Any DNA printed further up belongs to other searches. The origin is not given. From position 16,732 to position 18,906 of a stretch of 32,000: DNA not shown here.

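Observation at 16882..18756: One-component fusion: XRE HTH + unknown 260-aa domain + glycine/sarcosine-N-methyltransferase-like enzyme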

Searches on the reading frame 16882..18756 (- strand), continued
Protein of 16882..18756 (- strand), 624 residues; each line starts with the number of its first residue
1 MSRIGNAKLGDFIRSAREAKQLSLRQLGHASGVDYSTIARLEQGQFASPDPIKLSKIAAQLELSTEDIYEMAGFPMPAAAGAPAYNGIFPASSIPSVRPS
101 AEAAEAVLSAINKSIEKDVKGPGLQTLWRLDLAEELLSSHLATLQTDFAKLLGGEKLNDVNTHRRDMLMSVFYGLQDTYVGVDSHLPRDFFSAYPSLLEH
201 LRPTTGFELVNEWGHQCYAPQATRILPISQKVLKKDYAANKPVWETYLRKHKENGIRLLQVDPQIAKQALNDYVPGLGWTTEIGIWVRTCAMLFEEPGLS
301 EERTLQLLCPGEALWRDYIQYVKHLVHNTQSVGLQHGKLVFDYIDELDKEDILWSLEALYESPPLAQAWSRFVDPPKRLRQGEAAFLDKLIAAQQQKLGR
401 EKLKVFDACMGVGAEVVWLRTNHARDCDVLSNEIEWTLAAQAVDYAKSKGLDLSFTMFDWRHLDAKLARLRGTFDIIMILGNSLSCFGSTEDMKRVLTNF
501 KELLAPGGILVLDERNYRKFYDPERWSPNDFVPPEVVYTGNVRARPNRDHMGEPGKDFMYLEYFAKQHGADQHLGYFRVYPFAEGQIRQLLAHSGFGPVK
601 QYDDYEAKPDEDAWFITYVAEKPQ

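Call 15: search_protein_families(library=padloc, proteins=[window:16882-18756:-, P0004, P0006, P0003], max_evalue=1)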
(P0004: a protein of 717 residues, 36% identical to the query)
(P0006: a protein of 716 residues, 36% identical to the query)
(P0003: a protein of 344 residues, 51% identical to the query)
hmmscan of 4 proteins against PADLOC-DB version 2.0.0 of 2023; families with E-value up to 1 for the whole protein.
window:16882-18756:- (624 aa): 12 families
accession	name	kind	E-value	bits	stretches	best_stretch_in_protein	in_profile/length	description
PDLC04134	mad2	-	2.4e-07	27.9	1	372-521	261-403/492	mads_2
PDLC04142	capH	-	5.7e-06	25.3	1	7-66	5-63/103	capH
PDLC02926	HTH_VI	-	4.6e-05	21.6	1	9-66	2-58/92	-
PDLC03947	RmrA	-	0.00025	18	1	7-66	10-68/383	-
PDLC03955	RmrA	-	0.00036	17.9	1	15-147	27-153/371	-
PDLC03946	RmrA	-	0.0013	15.5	1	14-65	8-58/357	-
PDLC03664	Control_protein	-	0.0033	15.9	1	8-63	13-67/74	control protein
PDLC03951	RmrA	-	0.0055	13.7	1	14-66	14-65/400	-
PDLC03949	RmrA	-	0.007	13.3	1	13-65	7-58/363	-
PDLC03952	RmrA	-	0.0081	13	1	13-63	27-76/395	-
PDLC03948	RmrA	-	0.035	11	1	11-64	11-63/397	-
PDLC03954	RmrA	-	0.07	10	1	13-65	15-66/380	-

P0004 (717 aa): 1 family
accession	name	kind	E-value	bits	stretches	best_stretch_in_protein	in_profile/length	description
PDLC04134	mad2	-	1.2e-13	48.7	1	295-442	254-400/492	mads_2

P0006 (716 aa): 5 families
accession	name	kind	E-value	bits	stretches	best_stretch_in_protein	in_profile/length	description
PDLC04134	mad2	-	2.9e-15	54.1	1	321-440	282-399/492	mads_2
PDLC02369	PycC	-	2.2e-06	25.4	1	562-690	46-191/248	-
PDLC02367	PycC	-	6e-06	23.9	1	559-628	40-110/226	-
PDLC00766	PycC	-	0.001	16.6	1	559-623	40-104/232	Pycsar cyclase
PDLC00763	PycC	-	0.0045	14.4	0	562-632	53-123/268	Pycsar cyclase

P0003 (344 aa): 11 families
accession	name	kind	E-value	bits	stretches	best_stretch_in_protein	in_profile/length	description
PDLC04142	capH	-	2.5e-07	29.7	1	3-66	4-66/103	capH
PDLC02926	HTH_VI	-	7.3e-06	24.2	1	6-65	2-60/92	-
PDLC03947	RmrA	-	2.1e-05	21.6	1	3-68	9-73/383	-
PDLC03664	Control_protein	-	0.00021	19.7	1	6-66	14-73/74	control protein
PDLC03666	Control_protein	-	0.00033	19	1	6-67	7-67/77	control protein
PDLC03951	RmrA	-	0.00052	17.1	1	8-66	11-68/400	-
PDLC03949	RmrA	-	0.0017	15.3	1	9-67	6-63/363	-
PDLC03953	RmrA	-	0.0019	15.5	1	4-63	4-62/373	-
PDLC03946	RmrA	-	0.0025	14.6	1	10-65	7-61/357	-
PDLC03948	RmrA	-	0.0043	14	1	7-67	10-69/397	-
PDLC03954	RmrA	-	0.0074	13.2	1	7-67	12-71/380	-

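Call 16: search_protein_families(library=pfam, proteins=[P0004, P0006, P0005, P0007, P0003], max_evalue=1)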
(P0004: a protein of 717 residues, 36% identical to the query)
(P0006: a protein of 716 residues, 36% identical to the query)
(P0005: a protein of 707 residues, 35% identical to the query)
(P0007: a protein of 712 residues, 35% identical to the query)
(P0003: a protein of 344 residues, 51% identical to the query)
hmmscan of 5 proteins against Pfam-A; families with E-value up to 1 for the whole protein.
P0004 (717 aa): 9 families
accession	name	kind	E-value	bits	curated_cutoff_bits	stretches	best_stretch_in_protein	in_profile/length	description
PF13649.12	Methyltransf_25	-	3e-10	41.1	27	1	334-432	1-97/97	Methyltransferase domain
PF08241.18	Methyltransf_11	-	5.7e-06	27.3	21.2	1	335-436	1-95/95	Methyltransferase domain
PF13489.12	Methyltransf_23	-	5.8e-06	26.6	27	1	323-523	15-161/164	Methyltransferase domain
PF08242.18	Methyltransf_12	-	1.3e-05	26.2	30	1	335-434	1-98/98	Methyltransferase domain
PF03848.20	TehB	-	0.00034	20.5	20.4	1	329-382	29-83/193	Tellurite resistance protein TehB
PF13847.12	Methyltransf_31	-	0.0021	18.2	27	1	331-440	4-113/145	Methyltransferase domain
PF00398.26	RrnaAD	-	0.018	14.6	24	1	330-393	30-92/263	Ribosomal RNA adenine dimethylase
PF09445.16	Methyltransf_15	-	0.062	13.3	22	1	332-394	2-64/165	RNA cap guanine-N2 methyltransferase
PF05175.20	MTS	-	0.18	11.9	23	1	327-385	29-89/170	Methyltransferase small domain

P0006 (716 aa): 10 families
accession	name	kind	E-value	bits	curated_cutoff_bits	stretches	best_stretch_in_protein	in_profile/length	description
PF13649.12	Methyltransf_25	-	1.9e-12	48.1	27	1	333-431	1-97/97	Methyltransferase domain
PF13847.12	Methyltransf_31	-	2.4e-09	37.5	27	1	331-439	5-113/145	Methyltransferase domain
PF08242.18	Methyltransf_12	-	4.2e-09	37.4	30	1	334-433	1-98/98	Methyltransferase domain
PF08241.18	Methyltransf_11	-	7.1e-09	36.6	21.2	1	334-435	1-95/95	Methyltransferase domain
PF00211.25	Guanylate_cyc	-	1.9e-07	31.3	21.9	1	564-712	10-179/183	Adenylate and Guanylate cyclase catalytic domain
PF13489.12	Methyltransf_23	-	4.3e-05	23.8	27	1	309-442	3-123/164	Methyltransferase domain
PF09445.16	Methyltransf_15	-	0.0032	17.5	22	1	332-385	3-58/165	RNA cap guanine-N2 methyltransferase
PF03848.20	TehB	-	0.077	12.9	20.4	1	329-401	30-100/193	Tellurite resistance protein TehB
PF00398.26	RrnaAD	-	0.11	12.1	24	1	330-374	31-74/263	Ribosomal RNA adenine dimethylase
PF01861.22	BpsA_C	-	0.13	11.9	27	0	345-401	61-117/243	Branched-chain polyamine synthase A C-terminal domain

P0005 (707 aa): 9 families
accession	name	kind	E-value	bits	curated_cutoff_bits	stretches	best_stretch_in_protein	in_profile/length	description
PF13649.12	Methyltransf_25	-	6.2e-10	40.1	27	1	313-411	1-97/97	Methyltransferase domain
PF13847.12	Methyltransf_31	-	1e-07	32.2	27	1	310-422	4-120/145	Methyltransferase domain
PF08241.18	Methyltransf_11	-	9e-07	29.9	21.2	1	314-415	1-95/95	Methyltransferase domain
PF08242.18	Methyltransf_12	-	1.2e-05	26.4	30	1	314-413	1-98/98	Methyltransferase domain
PF13489.12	Methyltransf_23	-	0.00022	21.5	27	1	299-422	9-123/164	Methyltransferase domain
PF20922.3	Anamorsin_N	-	0.0075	16.4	27.1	1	372-422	47-94/163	Anamorsin, N-terminal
PF03848.20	TehB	-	0.09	12.6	20.4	1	310-367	31-89/193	Tellurite resistance protein TehB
PF03871.20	RNA_pol_Rpb5_N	-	0.15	13.2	27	1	328-355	19-46/89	RNA polymerase Rpb5, N-terminal domain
PF00497.25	SBP_bac_3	-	0.19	12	26.4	1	346-382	28-64/132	Bacterial extracellular solute-binding proteins, family 3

P0007 (712 aa): 5 families
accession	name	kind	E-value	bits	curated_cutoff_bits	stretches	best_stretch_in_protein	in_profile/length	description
PF13649.12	Methyltransf_25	-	1.1e-10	42.5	27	1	328-426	1-97/97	Methyltransferase domain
PF08242.18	Methyltransf_12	-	2.6e-08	34.9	30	1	329-428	1-98/98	Methyltransferase domain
PF08241.18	Methyltransf_11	-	2.3e-07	31.8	21.2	1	329-430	1-95/95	Methyltransferase domain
PF13847.12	Methyltransf_31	-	1.3e-05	25.4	27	1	326-434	5-113/145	Methyltransferase domain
PF13489.12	Methyltransf_23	-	0.00062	20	27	1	324-515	22-160/164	Methyltransferase domain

P0003 (344 aa): 7 families
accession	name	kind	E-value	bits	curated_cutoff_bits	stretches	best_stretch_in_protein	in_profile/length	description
PF01381.28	HTH_3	-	6.6e-09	36.1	23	1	10-65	1-55/55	Helix-turn-helix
PF13560.12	HTH_31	-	5.4e-08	33.5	27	1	6-65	2-61/64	Helix-turn-helix domain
PF13744.12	HTH_37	-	4.9e-06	26.7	27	1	2-63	15-76/80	Helix-turn-helix domain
PF13413.12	HTH_25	-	8.2e-06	26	24.6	1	10-64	2-61/62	Helix-turn-helix domain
PF12844.13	HTH_19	-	1.1e-05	25.6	30.2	1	7-70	1-63/64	Helix-turn-helix domain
PF13443.12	HTH_26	-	0.00039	21.1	22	1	15-66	7-58/63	Cro/C1-type HTH DNA-binding domain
PF15133.11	TASL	-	0.065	13.4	27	1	28-119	187-278/300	TLR adaptor interacting with SLC15A4 on the lysosome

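Call 36: predict_structure(alignment_id=A1)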
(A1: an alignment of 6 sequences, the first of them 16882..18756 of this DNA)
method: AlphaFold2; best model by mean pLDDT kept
length: 624 residues; sequences in the alignment: 6
mean_pLDDT: 63.2   pTM: 0.44
mean pLDDT of the five models: 63.2, 55.3, 51.7, 51.2, 49.6
residues with pLDDT >= 90: 60; 70-90: 198; 50-70: 183; < 50: 183
segments of 3 or more residues with pLDDT < 50: 1-3, 75-104, 115-122, 204-219, 358-373, 375-378, 410-412, 486-488, 516-548, 550-559, 575-624
pLDDT, mean of each block of 10 residues (from residue 1): 67 93 90 84 73 80 81 48 26 31 52 47 56 59 65 78 71 69 83 67 42 35 88 93 88 85 91 73 74 70 76 77 91 90 79 60 38 48 66 80 73 60 63 56 65 60 61 78 52 66 78 54 40 30 42 42 51 50 41 40 34 28 26
secondary structure, 60 per line:
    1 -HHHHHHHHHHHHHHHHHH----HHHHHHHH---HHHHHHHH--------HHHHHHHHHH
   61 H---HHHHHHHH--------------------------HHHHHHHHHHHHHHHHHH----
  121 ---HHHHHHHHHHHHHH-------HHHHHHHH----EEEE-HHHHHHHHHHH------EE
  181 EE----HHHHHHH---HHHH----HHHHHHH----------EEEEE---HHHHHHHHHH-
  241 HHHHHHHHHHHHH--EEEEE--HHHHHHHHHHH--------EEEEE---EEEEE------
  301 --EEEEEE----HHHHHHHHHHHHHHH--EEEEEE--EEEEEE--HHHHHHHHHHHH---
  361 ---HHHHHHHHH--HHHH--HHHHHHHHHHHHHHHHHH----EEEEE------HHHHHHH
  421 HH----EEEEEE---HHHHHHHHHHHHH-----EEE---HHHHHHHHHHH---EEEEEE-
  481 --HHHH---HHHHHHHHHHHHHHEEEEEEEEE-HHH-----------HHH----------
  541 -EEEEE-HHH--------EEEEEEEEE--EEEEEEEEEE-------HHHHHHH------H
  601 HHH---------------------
elements in order: H2-19 H24-31 H35-42 H51-61 H65-72 H99-116 H124-137 H145-152 E157-160 H162-172 E179-182 H187-193 H197-200 H205-211 E222-226 H230-239 H241-253 E256-260 H263-273 E282-286 E290-294 E303-308 H313-327 E330-335 E338-343 H346-357 H364-372 H375-378 H381-398 E403-407 H414-422 E427-432 H436-448 E454-456 H460-470 E474-479 H483-486 H490-503 E504-512 E542-546 E559-567 E570-579 H587-593 H600-603

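Call 42: fold_search(model_id=the predicted structure, library=pdb)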
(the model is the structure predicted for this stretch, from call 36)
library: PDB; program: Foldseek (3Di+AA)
matches with E <= 10: 1928; with E <= 0.001: 62
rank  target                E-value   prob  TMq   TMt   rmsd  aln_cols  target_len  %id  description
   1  5wp5_A                1.0e-05  1.00  0.19  0.24  17.1       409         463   11  Arabidopsis thaliana phosphoethanolamine N-methyltransferase 2 (AtPMT2) in complex with SAH (released 2017-11-15)
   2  5wp5_B                1.1e-05  1.00  0.21  0.27  18.2       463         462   11  Arabidopsis thaliana phosphoethanolamine N-methyltransferase 2 (AtPMT2) in complex with SAH (released 2017-11-15)
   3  5mpt                  4.5e-05  1.00  0.17  0.26  23.3       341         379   12  Structure of the citrinin polyketide synthase CMeT domain (released 2017-02-22)
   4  3v97_A                7.2e-05  0.98  0.16  0.15  24.2       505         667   13  Crystal structure of bifunctional methyltransferase YcbY (RlmLK) from Escherichia coli, SAH binding (released 2012-02-29)
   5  5m58_A                7.6e-05  1.00  0.19  0.49   3.2       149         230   21  Crystal structure of CouO, a C-methyltransferase from Streptomyces rishiriensis (released 2017-02-15)
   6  5je6_A                7.6e-05  1.00  0.16  0.38  14.0       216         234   15  Crystal structure of Burkholderia glumae ToxA (released 2016-05-11)
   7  5mgz_A                8.0e-05  1.00  0.20  0.50   5.0       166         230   22  Streptomyces Spheroides NovO (8-demethylnovbiocic acid methyltransferase) with SAH (released 2017-01-18)
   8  3d2l_A                8.4e-05  1.00  0.16  0.40  15.3       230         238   17  Crystal structure of SAM-dependent methyltransferase (ZP_00538691.1) from EXIGUOBACTERIUM SP. 255-15 at 1.90 A resolut (released 2008-05-20)
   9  5m58_B                1.2e-04  1.00  0.20  0.50   2.9       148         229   20  Crystal structure of CouO, a C-methyltransferase from Streptomyces rishiriensis (released 2017-02-15)
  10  5je0_A                1.4e-04  1.00  0.16  0.36  14.2       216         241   14  Crystal structure of Burkholderia glumae ToxA with bound S-adenosylhomocysteine (SAH) and 1,6-didemethyltoxoflavin (released 2016-05-04)
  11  5thy_B                1.7e-04  1.00  0.19  0.30  13.3       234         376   16  Crystal structure of SeMet-Substituted CurJ carbon methyltransferase (released 2016-10-19)
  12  5thy_A                1.7e-04  1.00  0.19  0.29  23.0       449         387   14  Crystal structure of SeMet-Substituted CurJ carbon methyltransferase (released 2016-10-19)
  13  5je1_B                1.9e-04  1.00  0.16  0.37  14.0       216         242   15  Crystal structure of Burkholderia glumae ToxA with bound S-adenosylhomocysteine (SAH) and toxoflavin (released 2016-05-04)
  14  9a7f_A                2.1e-04  1.00  0.11  0.47  15.7       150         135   22  Integrative model of RGHR-DLDH1 by crosslinking MS and deep learning (released 2024-09-18)
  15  6uak                  2.2e-04  1.00  0.15  0.30   2.7       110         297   24  LahSb - C-terminal methyltransferase involved in RiPP biosynthesis (released 2019-12-04)
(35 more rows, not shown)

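Call 43: search_protein_families(library=ncbifam, proteins=[P0004, P0006, L001:9032-10060:+], max_evalue=0.001)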
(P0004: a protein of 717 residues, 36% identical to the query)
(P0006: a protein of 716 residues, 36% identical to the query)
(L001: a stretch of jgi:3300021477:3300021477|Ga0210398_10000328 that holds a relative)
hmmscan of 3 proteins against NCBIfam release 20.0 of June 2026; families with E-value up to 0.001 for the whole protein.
P0004 (717 aa): 10 families
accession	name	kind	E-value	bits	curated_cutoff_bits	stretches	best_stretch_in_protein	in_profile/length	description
NF051855.1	GlySarMtaseBact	equivalog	3.4e-33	115.4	350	1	296-549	21-256/259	glycine/sarcosine N-methyltransferase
NF058673.1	LipAdnlyCyLipJMY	equivalog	3.4e-14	52.4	800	1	565-707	297-440/449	bifunctional lipase/adenylate cyclase LipJ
NF043040.1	corrin_prot_MT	hypoth_equivalog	9.4e-09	35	180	1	329-450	40-161/216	corrinoid protein-associated methyltransferase CpaM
TIGR02021.1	BchM-ChlM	equivalog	2.3e-08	33.7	158.9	1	326-405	50-126/218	magnesium protoporphyrin IX methyltransferase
NF008992.0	PRK12335.1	equivalog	1.2e-06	28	303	1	329-388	121-180/289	SAM-dependent methyltransferase TehB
TIGR00477.1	tehB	equivalog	1.8e-05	24.2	219.5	1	330-386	73-129/238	tellurite resistance methyltransferase TehB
TIGR01983.1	UbiG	equivalog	2e-05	24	102.95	1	327-436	46-151/228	bifunctional 2-polyprenyl-6-hydroxyphenol methylase/3-demethylubiquinol 3-O-methyltransferase UbiG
NF008264.0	PRK11036.1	equivalog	3.5e-05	23.4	366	1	320-394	34-107/261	tRNA uridine 5-oxyacetic acid(34) methyltransferase CmoM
NF041820.1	daptide_MTase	equivalog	7.7e-05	22.3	175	1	331-440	37-146/243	daptide-type RiPP biosynthesis methyltransferase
NF008405.0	PRK11207.1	equivalog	0.00037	20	218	1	329-378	29-78/198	tellurite resistance methyltransferase TehB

P0006 (716 aa): 10 families
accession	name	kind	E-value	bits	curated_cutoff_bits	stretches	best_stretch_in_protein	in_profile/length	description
NF051855.1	GlySarMtaseBact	equivalog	1.4e-33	116.6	350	1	295-550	21-258/259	glycine/sarcosine N-methyltransferase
NF058673.1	LipAdnlyCyLipJMY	equivalog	6.3e-18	64.7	800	1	562-715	295-447/449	bifunctional lipase/adenylate cyclase LipJ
NF043040.1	corrin_prot_MT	hypoth_equivalog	3.1e-11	43.1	180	1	320-445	32-157/216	corrinoid protein-associated methyltransferase CpaM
TIGR02021.1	BchM-ChlM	equivalog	1e-07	31.6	158.9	1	330-404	55-126/218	magnesium protoporphyrin IX methyltransferase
NF008264.0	PRK11036.1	equivalog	4.9e-07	29.5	366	1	320-480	35-186/261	tRNA uridine 5-oxyacetic acid(34) methyltransferase CmoM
TIGR01983.1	UbiG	equivalog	4.6e-06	26.1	102.95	1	328-436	48-152/228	bifunctional 2-polyprenyl-6-hydroxyphenol methylase/3-demethylubiquinol 3-O-methyltransferase UbiG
NF008992.0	PRK12335.1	equivalog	6.2e-06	25.6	303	1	328-402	121-192/289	SAM-dependent methyltransferase TehB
NF041820.1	daptide_MTase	equivalog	0.00019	21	175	1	330-438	37-145/243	daptide-type RiPP biosynthesis methyltransferase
NF045667.1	MTase_DVU1556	equivalog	0.0003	20.3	155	1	330-435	23-119/213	DVU_1556 family methyltransferase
TIGR03534.1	RF_mod_PrmC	equivalog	0.00057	19.4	199.1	0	320-401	78-161/253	peptide chain release factor N(5)-glutamine methyltransferase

L001:9032-10060:+ (342 aa): 13 families
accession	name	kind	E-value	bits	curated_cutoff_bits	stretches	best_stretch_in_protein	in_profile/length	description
NF005762.1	PRK07589.1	equivalog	1.5e-112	375.9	350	1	2-337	2-333/334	ornithine cyclodeaminase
TIGR02371.1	ala_DH_arch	equivalog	7.3e-53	179.8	409.15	1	62-324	62-324/325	alanine dehydrogenase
NF004793.0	PRK06141.1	equivalog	2e-42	145.3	322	1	20-314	17-312/314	bifunctional Delta(1)-pyrroline-2-carboxylate/Delta(1)-piperideine-2-carboxylate reductase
NF006379.0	PRK08618.1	equivalog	7.6e-42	143.8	417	1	62-320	59-322/326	ornithine cyclodeaminase family protein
NF006141.0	PRK08291.1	equivalog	8.7e-39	133.4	408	1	60-322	63-328/330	cyclodeaminase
TIGR02992.1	ectoine_eutC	equivalog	1.2e-35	123.2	471.65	1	63-321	63-324/326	ectoine utilization protein EutC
NF045643.1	ImmsucRedBhcD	equivalog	1.4e-35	123.2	500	1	95-316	94-313/321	iminosuccinate reductase BhcD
NF005296.0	PRK06823.1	equivalog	4.2e-28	98.2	438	1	59-304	58-304/315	ornithine cyclodeaminase family protein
TIGR03944.1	dehyd_SbnB_fam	equivalog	1e-27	97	326.9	1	67-320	70-322/327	2,3-diaminopropionate biosynthesis protein SbnB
NF005011.0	PRK06407.1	subfamily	2.2e-21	76.4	337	1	44-305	40-291/302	ornithine cyclodeaminase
NF005603.0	PRK07340.1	equivalog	1e-20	74.2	266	1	50-309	49-299/307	delta(1)-pyrroline-2-carboxylate reductase family protein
NF004848.0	PRK06199.1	subfamily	5.4e-16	58.6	362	1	76-321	103-369/379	tyramine oxidase subunit B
NF045512.1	PyrPipCarbRedLhpI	equivalog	7.1e-12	45.1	400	1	38-254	31-244/298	bifunctional Delta(1)-pyrroline-2-carboxylate/Delta(1)-piperideine-2-carboxylate reductase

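Call 84: find_encoding_contigs(protein=window:16882-18756:-, flank=2000, max_places=3)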
Protein window:16882-18756:- (624 aa): no gene with exactly this product is on record in the collection.

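Call 95: search_protein_families(library=pfam, alignment_id=A7, max_evalue=0.0001)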
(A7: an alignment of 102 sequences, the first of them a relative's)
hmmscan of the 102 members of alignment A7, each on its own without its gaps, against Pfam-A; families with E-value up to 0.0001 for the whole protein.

A. member 1, L003:1149-4415:+ (1088 aa): 1 family
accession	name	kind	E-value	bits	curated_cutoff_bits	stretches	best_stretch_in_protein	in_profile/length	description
PF02687.27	FtsX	-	3.9e-18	66.1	25.5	2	505-620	2-112/120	FtsX-like permease C-terminal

B. families by the number of members that match (of 102 scanned): 71 families (the first 25 are shown)
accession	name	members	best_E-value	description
PF13560.12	HTH_31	3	4.5e-14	Helix-turn-helix domain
PF01381.28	HTH_3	3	5.4e-14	Helix-turn-helix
PF12844.13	HTH_19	3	3.4e-11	Helix-turn-helix domain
PF10776.14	DUF2600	2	1.6e-87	Protein of unknown function (DUF2600)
PF07992.20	Pyr_redox_2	2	9.3e-45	Pyridine nucleotide-disulphide oxidoreductase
PF00589.27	Phage_integrase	2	2.2e-16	Phage integrase family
PF13102.12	Phage_int_SAM_5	2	2.9e-09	Phage integrase SAM-like domain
PF01266.30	DAO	2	1.3e-08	FAD dependent oxidoreductase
PF00154.27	RecA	1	1.3e-127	recA bacterial DNA recombination protein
PF08751.17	TrwC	1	7.6e-80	TrwC relaxase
PF14863.12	Alkyl_sulf_dimr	1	2.9e-65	Alkyl sulfatase dimerisation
PF01580.24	FtsK_SpoIIIE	1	6e-56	FtsK/SpoIIIE family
PF13604.12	AAA_30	1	1.7e-52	AAA domain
PF00145.23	DNA_methylase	1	2.2e-51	C-5 cytosine-specific DNA methylase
PF02464.23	CinA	1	1.5e-49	Competence-damaged protein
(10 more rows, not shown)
